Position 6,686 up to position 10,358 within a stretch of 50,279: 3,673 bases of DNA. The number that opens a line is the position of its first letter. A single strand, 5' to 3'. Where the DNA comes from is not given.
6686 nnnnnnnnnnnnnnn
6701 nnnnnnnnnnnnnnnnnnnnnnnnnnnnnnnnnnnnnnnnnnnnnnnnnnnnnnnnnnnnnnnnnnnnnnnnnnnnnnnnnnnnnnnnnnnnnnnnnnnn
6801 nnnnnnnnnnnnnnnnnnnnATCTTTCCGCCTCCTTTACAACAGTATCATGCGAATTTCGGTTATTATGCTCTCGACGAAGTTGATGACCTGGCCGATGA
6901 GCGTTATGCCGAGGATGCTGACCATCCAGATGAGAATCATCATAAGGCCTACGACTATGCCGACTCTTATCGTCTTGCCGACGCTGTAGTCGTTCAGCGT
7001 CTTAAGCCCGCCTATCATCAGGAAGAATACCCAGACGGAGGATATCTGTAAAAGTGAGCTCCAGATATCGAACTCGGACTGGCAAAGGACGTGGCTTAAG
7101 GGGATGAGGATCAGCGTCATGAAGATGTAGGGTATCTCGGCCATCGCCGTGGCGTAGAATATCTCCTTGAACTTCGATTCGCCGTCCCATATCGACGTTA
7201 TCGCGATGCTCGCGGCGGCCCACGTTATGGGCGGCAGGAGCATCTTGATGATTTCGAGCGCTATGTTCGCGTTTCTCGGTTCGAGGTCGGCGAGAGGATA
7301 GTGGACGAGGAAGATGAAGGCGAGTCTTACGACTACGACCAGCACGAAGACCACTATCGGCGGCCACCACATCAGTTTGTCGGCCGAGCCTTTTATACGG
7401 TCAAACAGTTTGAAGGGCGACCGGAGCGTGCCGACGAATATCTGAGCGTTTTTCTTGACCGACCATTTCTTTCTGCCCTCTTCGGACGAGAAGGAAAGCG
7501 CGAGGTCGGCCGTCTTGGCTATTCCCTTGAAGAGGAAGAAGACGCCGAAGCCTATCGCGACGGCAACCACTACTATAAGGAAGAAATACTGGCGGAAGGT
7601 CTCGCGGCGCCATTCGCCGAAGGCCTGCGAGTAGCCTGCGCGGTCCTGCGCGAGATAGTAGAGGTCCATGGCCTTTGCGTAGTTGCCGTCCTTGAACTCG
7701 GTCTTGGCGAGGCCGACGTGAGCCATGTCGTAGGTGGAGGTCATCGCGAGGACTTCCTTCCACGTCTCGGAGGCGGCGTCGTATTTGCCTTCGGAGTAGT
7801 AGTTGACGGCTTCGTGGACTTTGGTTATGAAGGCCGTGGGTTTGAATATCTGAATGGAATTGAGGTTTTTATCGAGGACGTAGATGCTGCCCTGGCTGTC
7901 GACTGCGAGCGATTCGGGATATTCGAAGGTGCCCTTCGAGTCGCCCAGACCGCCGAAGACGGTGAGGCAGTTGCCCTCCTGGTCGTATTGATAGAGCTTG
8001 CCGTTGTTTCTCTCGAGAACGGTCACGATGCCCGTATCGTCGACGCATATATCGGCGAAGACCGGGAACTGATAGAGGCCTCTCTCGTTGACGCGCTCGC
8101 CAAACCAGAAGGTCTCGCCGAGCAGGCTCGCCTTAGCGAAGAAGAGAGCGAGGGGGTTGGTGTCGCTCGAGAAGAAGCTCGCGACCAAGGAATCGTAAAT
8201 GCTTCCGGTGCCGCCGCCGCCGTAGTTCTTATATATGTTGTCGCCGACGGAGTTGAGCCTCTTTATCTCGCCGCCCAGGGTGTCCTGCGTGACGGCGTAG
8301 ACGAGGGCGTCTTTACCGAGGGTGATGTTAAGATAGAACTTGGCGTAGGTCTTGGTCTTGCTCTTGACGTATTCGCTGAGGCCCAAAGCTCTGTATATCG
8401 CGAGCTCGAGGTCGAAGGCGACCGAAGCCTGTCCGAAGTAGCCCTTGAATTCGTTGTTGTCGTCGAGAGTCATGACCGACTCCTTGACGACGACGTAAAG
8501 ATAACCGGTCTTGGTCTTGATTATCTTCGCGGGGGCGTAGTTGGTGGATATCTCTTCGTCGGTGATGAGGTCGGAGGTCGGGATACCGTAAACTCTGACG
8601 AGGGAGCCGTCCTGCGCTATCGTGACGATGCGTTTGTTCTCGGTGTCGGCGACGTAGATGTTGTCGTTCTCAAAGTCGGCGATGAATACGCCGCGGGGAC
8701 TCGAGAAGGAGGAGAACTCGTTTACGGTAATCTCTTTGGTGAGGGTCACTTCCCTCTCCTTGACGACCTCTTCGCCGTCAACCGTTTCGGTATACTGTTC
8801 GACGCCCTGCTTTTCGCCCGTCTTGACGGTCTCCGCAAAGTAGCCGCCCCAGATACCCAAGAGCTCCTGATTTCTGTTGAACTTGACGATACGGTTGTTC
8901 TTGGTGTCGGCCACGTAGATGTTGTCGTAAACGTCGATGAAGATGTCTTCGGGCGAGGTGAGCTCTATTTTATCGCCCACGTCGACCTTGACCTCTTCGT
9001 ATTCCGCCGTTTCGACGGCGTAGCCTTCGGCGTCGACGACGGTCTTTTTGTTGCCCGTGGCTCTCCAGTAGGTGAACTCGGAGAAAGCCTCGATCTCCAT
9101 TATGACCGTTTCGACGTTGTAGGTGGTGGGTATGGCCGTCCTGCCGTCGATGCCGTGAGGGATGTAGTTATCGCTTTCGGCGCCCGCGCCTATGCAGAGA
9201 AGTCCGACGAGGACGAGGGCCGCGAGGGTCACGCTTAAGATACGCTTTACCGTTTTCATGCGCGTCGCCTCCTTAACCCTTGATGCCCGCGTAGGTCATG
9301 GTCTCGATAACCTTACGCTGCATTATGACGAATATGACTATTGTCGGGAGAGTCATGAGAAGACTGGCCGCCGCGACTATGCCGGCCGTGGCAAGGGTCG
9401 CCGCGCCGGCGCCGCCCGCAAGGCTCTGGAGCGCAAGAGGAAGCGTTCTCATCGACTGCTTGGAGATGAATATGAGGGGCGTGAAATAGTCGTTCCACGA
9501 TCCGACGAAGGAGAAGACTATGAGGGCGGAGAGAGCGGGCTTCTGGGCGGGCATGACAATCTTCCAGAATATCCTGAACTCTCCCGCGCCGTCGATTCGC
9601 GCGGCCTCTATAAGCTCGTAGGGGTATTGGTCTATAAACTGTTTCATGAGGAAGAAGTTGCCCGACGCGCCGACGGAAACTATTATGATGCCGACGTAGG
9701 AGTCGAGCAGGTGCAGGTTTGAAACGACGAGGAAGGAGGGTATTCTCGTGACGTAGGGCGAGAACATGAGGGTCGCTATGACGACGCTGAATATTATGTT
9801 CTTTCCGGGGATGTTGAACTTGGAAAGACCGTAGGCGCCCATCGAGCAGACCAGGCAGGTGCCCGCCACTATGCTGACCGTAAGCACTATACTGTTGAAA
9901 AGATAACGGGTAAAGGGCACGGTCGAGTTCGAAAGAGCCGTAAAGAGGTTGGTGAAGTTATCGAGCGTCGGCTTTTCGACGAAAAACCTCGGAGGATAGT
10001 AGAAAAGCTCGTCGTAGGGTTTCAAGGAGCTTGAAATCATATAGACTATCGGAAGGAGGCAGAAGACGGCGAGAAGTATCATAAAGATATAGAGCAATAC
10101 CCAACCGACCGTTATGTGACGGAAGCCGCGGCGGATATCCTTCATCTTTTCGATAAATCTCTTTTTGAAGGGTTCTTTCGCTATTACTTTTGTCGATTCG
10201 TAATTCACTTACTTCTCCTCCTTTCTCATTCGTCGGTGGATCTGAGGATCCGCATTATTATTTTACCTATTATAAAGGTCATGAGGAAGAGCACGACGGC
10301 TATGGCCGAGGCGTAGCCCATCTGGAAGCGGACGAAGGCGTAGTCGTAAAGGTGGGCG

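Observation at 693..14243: Eight-gene ABC-type operon: two permease pairs, one giant binding protein, no ATPase, no regulator, plus two large uncharacterised surface proteins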

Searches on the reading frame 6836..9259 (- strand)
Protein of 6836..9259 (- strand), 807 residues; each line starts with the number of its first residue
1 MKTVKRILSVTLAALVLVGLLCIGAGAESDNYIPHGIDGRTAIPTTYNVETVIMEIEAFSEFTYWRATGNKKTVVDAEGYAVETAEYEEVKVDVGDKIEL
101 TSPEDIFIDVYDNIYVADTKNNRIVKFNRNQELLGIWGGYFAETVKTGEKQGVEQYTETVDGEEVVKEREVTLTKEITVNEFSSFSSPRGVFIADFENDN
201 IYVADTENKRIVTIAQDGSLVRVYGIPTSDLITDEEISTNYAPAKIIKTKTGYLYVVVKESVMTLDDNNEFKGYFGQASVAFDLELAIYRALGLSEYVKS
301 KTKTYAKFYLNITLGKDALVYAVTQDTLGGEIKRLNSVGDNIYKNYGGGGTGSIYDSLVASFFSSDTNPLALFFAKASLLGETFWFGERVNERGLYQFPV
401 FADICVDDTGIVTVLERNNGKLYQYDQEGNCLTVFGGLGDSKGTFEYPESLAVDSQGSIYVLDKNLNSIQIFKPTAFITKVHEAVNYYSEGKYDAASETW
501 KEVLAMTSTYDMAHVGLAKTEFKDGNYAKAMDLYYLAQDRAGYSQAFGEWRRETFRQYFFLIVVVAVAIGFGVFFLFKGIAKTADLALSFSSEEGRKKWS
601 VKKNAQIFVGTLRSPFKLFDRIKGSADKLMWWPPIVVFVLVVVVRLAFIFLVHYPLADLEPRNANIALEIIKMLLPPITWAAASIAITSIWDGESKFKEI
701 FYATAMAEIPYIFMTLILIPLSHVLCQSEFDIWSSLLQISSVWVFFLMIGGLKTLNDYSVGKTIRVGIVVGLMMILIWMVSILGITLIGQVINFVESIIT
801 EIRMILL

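Call 5: search_protein_families(library=pfam, proteins=[window:6836-9259:-], max_evalue=0.01)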
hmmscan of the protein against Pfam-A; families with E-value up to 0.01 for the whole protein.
window:6836-9259:- (807 aa): 6 families
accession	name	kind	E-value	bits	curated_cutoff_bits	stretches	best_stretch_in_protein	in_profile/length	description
PF01436.27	NHL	-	2.3e-17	62.5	20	2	445-472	1-28/28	NHL repeat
PF04893.22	Yip1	-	3.7e-08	33.9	28.6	1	610-779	2-171/173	Yip1 domain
PF13432.12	TPR_16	-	5.2e-05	24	32.7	1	484-541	4-61/65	Tetratricopeptide repeat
PF13414.12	TPR_11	-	0.0008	19.5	26.8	1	487-525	4-42/42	TPR repeat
PF08450.18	SGL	-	0.00091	19.3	26.3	0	180-233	177-228/246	SMP-30/Gluconolactonase/LRE-like region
PF07719.23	TPR_2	-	0.0064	17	27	0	483-506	7-30/34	Tetratricopeptide repeat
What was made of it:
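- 6836..9259 (-): g4: signal peptide, extracytoplasmic NHL beta-propeller (about aa 40-480), TPR-like helices (483-541), one transmembrane helix, and a Yip1 multi-pass membrane domain (aa 610-779). NHL E = 2.3e-17 and Yip1 33.9 bits, above the cut-off (call 5).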

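Call 6: search_protein_families(library=ncbifam, proteins=[window:6836-9259:-], max_evalue=0.01)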
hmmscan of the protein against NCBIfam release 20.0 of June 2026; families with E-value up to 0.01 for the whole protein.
window:6836-9259:- (807 aa): 3 families
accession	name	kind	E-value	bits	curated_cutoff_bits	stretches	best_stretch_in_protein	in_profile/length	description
NF035926.1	scyF_NHL_VPEP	equivalog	2.3e-20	73.1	350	3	387-486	189-288/376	scytonemin biosynthesis PEP-CTERM protein ScyF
NF047780.1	LIC12708_fam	subfamily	7.8e-05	21.7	150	0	423-471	159-207/391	LIC_12708 family protein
TIGR02552.1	LcrH_SycD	equivalog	0.0028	17.4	104.8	1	483-538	24-79/136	SycD/LcrH family type III secretion system chaperone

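Call 15: search_solved_structures(query=window:6836-9259:-, max_evalue=1)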
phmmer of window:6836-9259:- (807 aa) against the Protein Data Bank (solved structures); distinct sequences matched with E-value up to 1: 48.
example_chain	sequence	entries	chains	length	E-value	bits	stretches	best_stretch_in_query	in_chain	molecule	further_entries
6d69_A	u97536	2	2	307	8.3e-27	97.1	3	395-476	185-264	NHL Repeat Region of D. melanogaster Thin | Thin, isoform D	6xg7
7qrx_A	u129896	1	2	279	2e-19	72.7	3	397-478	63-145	E3 ubiquitin-protein ligase TRIM71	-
9jur_A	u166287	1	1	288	2.1e-19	72.6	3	397-478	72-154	E3 ubiquitin-protein ligase TRIM71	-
8j72_A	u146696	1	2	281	2.8e-19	72.2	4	397-478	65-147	E3 ubiquitin-protein ligase TRIM71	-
6fpt_A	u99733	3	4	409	8.9e-18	67.2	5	404-473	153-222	E3 ubiquitin-protein ligase TRIM71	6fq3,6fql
7qrw_A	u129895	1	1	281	1.4e-14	56.6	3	404-481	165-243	Isoform 4 of Tripartite motif-containing protein 3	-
7b2r_A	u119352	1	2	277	8.1e-12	47.5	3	386-481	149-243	Tripartite motif-containing protein 2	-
7b96_A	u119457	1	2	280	8.2e-12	47.5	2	386-481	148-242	Isoform 2 of Tripartite motif-containing protein 2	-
7qrv_A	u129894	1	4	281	8.6e-12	47.4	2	386-481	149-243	Tripartite motif-containing protein 2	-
6rej_A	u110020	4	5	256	5.7e-11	44.7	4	100-218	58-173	Pizza6-SH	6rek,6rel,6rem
3wwa_A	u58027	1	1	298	1.1e-09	40.4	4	100-219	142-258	Pizza7H protein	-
6f0t_A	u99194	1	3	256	2.8e-09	39.1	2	100-218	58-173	Pizza6-SFW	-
6ren_A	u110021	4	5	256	3.2e-09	38.9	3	100-218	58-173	3fPizza6-SH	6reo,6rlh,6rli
1rwi_B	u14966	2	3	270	4.6e-09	38.4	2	100-214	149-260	Serine/threonine-protein kinase pknD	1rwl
6qsd_A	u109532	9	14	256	9.6e-09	37.3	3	100-219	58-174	Pizza6S | Pizza6-S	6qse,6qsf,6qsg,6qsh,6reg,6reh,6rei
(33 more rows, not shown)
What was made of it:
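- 6836..9259 (-): PDB sequence matches to the NHL domains of Thin, TRIM71 and PknD (call 15).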

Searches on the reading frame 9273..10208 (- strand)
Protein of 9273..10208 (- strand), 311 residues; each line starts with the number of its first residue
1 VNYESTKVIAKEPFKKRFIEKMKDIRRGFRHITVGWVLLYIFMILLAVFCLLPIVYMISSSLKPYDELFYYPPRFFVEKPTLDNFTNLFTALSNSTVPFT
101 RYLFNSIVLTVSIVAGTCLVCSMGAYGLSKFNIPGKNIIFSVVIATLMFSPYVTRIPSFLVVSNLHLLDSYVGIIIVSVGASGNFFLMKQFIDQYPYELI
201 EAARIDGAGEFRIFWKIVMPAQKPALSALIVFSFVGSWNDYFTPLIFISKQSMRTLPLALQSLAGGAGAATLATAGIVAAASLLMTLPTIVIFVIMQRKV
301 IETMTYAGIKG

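Call 5: search_protein_families(library=pfam, proteins=[window:9273-10208:-], max_evalue=0.01)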
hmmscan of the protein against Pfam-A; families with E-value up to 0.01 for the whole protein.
window:9273-10208:- (311 aa): 1 family
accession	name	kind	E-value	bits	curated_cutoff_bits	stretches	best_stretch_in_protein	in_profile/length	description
PF00528.27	BPD_transp_1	-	2.7e-16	60.3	26.4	1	129-296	10-175/184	Binding-protein-dependent transport system inner membrane component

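Call 6: search_protein_families(library=ncbifam, proteins=[window:9273-10208:-], max_evalue=0.01)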
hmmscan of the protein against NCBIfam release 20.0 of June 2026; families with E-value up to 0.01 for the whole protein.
window:9273-10208:- (311 aa): 13 families
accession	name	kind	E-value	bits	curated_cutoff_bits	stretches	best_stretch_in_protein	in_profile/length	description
NF008210.0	PRK10973.1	equivalog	1.4e-44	152.9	297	1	41-303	14-275/281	sn-glycerol-3-phosphate ABC transporter permease UgpE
NF040932.1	ABC_arch_GlcU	equivalog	3.5e-36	125.2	340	1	37-305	3-265/272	glucose ABC transporter permease GlcU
NF008231.0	PRK10998.1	equivalog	6.4e-15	55.5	261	1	43-311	20-296/296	maltose ABC transporter permease MalG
NF007047.0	PRK09500.1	equivalog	4.8e-10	39.5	326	1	38-287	6-246/257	spermidine/putrescine ABC transporter permease PotC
NF011624.0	PRK15050.1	equivalog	5.6e-09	35.5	247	1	193-300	185-289/297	2-aminoethylphosphonate ABC transporter permease subunit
TIGR03226.1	PhnU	equivalog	9.7e-07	28.5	283.45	1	198-298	208-305/311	2-aminoethylphosphonate ABC transporter permease subunit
TIGR01581.1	Mo_ABC_porter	hypoth_equivalog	3.9e-06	26.5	210.3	1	111-277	32-215/225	ABC transporter permease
NF006939.0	PRK09421.1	equivalog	7.7e-06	25.5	262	1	194-300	118-224/230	molybdate ABC transporter permease subunit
TIGR02141.1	modB_ABC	equivalog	2.8e-05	23.9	182.6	1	125-285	22-198/208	molybdate ABC transporter permease subunit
NF007852.0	PRK10561.1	equivalog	3.7e-05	23.7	335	1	22-301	1-289/295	sn-glycerol-3-phosphate ABC transporter permease UgpA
NF040931.1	ABC_arch_GlcT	equivalog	0.00036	20.2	360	1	172-235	144-209/278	glucose ABC transporter permease GlcT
NF008232.0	PRK10999.1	equivalog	0.0009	18.1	392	1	187-241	393-447/520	maltose ABC transporter permease MalF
NF008208.0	PRK10971.1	equivalog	0.0055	16.2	415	0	32-288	15-262/277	sulfate/thiosulfate ABC transporter permease CysT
